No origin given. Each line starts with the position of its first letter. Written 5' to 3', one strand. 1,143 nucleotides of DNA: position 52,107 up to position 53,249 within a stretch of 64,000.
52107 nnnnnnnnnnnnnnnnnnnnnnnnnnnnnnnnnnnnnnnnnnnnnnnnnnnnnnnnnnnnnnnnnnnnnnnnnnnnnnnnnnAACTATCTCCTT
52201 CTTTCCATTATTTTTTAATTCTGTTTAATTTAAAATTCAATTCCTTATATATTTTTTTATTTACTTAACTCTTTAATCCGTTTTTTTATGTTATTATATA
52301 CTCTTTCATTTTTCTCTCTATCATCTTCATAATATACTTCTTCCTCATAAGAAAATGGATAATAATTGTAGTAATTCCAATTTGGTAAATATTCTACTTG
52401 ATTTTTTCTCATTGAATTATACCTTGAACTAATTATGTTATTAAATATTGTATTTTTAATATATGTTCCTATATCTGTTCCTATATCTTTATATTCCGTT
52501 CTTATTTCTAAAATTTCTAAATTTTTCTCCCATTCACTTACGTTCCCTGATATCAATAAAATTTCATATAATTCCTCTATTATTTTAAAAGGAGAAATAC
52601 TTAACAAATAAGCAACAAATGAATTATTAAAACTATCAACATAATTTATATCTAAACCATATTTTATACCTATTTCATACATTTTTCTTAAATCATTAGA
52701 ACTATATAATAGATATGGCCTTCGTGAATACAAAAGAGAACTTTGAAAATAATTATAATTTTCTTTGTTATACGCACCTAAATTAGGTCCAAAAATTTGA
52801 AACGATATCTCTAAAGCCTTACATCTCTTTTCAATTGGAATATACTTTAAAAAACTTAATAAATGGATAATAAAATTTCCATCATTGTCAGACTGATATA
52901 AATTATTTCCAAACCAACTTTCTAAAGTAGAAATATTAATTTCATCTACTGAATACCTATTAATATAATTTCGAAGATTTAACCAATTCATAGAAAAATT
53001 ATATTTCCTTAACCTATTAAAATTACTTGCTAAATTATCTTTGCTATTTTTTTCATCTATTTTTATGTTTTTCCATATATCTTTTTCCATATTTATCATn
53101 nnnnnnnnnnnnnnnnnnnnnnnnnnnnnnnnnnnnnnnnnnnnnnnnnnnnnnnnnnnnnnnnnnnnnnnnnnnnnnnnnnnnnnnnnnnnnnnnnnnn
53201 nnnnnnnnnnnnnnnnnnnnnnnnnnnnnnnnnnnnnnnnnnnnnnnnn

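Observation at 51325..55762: Four-gene cluster built around an LRR + coiled-coil + AAA_5 (MoxR/midasin-like) ATPase with three unknown partners, one with a Zn-phospholipase-C-like ligand pattern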

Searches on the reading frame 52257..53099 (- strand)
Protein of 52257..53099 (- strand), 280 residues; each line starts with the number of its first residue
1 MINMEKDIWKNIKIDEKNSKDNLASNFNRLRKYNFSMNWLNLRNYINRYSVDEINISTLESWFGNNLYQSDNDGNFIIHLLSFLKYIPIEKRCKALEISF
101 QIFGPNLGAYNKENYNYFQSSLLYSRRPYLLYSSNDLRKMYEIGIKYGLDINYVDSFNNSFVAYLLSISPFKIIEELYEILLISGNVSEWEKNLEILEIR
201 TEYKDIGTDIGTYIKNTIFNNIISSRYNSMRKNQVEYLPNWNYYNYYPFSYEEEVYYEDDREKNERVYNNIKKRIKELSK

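Call 3: search_protein_families(library=pfam, proteins=[window:52257-53099:-], max_evalue=1)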
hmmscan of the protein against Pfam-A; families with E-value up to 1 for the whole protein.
window:52257-53099:- (280 aa): 0 families

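Call 4: search_protein_families(library=padloc, proteins=[window:52257-53099:-], max_evalue=1)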
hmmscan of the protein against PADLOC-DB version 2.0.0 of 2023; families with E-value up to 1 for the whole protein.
window:52257-53099:- (280 aa): 0 families

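Call 5: search_protein_families(library=phrogs, proteins=[window:52257-53099:-], max_evalue=1)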
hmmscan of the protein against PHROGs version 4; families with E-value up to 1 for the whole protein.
window:52257-53099:- (280 aa): 1 family
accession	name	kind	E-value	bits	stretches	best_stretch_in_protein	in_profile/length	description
phrog_31896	-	unknown function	0.041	14.7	1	265-280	33-48/50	-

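Call 6: search_protein_families(library=ncbifam, proteins=[window:52257-53099:-], max_evalue=1)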
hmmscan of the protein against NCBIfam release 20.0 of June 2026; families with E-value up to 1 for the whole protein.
window:52257-53099:- (280 aa): 2 families
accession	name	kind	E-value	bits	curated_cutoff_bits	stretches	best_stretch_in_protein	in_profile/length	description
NF000119.1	linco_LnuF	exception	0.056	12.7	450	1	216-259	78-120/273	lincosamide nucleotidyltransferase Lnu(F)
NF005251.0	PRK06762.1-1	equivalog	0.27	11.2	183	1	218-266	77-126/171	hypothetical protein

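Call 71: search_protein_representatives(protein=window:52260-53099:-)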
Query: 280 residues. Proteins with E-value up to 0.001 (for the whole library): 15; up to 1e-10: 10; up to 1e-30: 2. The best 15 are listed.
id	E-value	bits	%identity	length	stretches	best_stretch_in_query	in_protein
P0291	5.2e-93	327.9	63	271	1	4-280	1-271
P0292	1.2e-33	133.1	42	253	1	4-218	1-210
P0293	9.4e-23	97.4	100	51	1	230-280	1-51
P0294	6.2e-22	94.8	32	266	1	7-214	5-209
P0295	2.1e-21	93.0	28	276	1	5-275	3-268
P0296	8.4e-21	91.0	36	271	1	4-167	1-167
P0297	2.8e-20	89.3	34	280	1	4-185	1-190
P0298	4.1e-17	79.0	36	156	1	4-154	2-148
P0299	9.3e-16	74.5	29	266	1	8-273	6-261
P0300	3.8e-11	59.4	37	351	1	31-179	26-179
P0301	4.2e-10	56.0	37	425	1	37-181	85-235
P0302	1.0e-09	54.7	28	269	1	4-187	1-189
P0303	5.5e-08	49.0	31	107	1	5-110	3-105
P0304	3.2e-06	43.2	29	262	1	21-216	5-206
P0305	8.5e-04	35.3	34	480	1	35-183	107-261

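Call 72: search_protein_families(library=pfam, proteins=[P0300, P0301, P0305, P0295, P0299, P0291, P0294, P0297], max_evalue=0.01)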
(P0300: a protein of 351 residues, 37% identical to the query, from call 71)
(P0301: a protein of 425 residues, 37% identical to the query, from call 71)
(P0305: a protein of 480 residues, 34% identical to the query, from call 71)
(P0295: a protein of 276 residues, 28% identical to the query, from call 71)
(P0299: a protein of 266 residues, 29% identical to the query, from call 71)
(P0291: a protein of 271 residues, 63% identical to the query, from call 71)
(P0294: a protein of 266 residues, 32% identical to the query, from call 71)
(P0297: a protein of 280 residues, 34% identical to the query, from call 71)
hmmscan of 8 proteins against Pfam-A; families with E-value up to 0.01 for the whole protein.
P0300 (351 aa): 0 families

P0301 (425 aa): 0 families

P0305 (480 aa): 0 families

P0295 (276 aa): 0 families

P0299 (266 aa): 0 families

P0291 (271 aa): 0 families

P0294 (266 aa): 0 families

P0297 (280 aa): 0 families

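Call 81: search_protein_families(library=pfam, alignment_id=A2, max_evalue=10)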
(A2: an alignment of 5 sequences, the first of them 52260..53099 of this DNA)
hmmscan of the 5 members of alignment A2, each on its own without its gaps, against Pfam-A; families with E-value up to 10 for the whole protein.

A. member 1, window:52260-53099:- (280 aa): 0 families

B. families by the number of members that match (of 5 scanned): 3 families
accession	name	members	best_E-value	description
PF00226.36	DnaJ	1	4e-08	DnaJ domain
PF04947.19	Pox_VLTF3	1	0.094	Poxvirus Late Transcription Factor VLTF3 like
PF25802.1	WWC1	1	0.12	WWC1-like, helical hairpin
